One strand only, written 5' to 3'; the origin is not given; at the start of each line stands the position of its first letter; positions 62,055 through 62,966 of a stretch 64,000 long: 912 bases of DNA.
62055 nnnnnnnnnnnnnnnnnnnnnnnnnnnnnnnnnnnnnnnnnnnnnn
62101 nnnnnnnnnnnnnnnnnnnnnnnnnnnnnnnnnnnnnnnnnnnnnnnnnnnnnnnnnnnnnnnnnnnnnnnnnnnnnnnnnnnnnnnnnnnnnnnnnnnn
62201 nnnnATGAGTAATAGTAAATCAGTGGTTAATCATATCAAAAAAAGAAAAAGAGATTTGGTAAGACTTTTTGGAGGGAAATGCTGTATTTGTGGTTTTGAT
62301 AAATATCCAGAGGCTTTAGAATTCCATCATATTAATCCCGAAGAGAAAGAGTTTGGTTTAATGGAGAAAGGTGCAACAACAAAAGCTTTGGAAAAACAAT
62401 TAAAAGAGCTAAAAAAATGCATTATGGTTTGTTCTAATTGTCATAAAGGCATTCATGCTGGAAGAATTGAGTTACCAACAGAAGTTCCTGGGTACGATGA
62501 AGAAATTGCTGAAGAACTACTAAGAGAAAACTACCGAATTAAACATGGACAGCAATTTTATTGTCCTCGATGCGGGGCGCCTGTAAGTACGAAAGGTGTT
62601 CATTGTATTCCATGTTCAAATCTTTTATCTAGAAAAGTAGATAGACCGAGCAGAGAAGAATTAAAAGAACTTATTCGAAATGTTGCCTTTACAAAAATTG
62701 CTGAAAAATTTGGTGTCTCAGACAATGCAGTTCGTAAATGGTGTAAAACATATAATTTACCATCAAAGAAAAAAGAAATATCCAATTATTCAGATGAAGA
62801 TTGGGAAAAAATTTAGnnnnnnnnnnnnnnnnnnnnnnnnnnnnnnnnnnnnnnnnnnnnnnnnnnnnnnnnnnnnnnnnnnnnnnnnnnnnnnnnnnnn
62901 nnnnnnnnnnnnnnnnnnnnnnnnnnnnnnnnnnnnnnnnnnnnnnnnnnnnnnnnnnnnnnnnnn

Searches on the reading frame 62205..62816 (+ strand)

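Call 17: search_protein_families(library=phrogs, proteins=[window:62205-62816:+], max_evalue=0.001)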
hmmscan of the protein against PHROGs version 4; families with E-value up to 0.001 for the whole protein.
window:62205-62816:+ (203 aa): 12 families
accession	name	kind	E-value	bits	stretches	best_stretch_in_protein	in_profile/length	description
phrog_2255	-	DNA, RNA and nucleotide metabolism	1.7e-23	84.2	1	12-93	101-178/211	HNH endonuclease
phrog_35854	-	DNA, RNA and nucleotide metabolism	2.4e-21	77.4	1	19-101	2-84/145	HNH endonuclease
phrog_3106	-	DNA, RNA and nucleotide metabolism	1.7e-19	71.6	1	9-93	145-230/252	HNH endonuclease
phrog_15471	-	DNA, RNA and nucleotide metabolism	1.8e-11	45.2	1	97-192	81-181/183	HNH endonuclease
phrog_4234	-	DNA, RNA and nucleotide metabolism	5e-09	37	1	9-81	15-80/130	HNH endonuclease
phrog_30726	-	unknown function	3.4e-07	31.2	1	16-85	43-112/159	-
phrog_8048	-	DNA, RNA and nucleotide metabolism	6.9e-07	29.7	1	12-87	165-236/273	HNH endonuclease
phrog_10212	-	unknown function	1.4e-06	29.6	1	26-83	67-121/128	-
phrog_1271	-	DNA, RNA and nucleotide metabolism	5.9e-06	26.9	1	8-98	253-326/361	HNH endonuclease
phrog_10822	-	DNA, RNA and nucleotide metabolism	6.1e-05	23.8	0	9-183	86-245/245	HNH endonuclease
phrog_1726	-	transcription regulation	0.00033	21.5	1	160-196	193-237/264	anti-repressor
phrog_8446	-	DNA, RNA and nucleotide metabolism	0.00061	20.5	0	157-190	70-103/211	HNH endonuclease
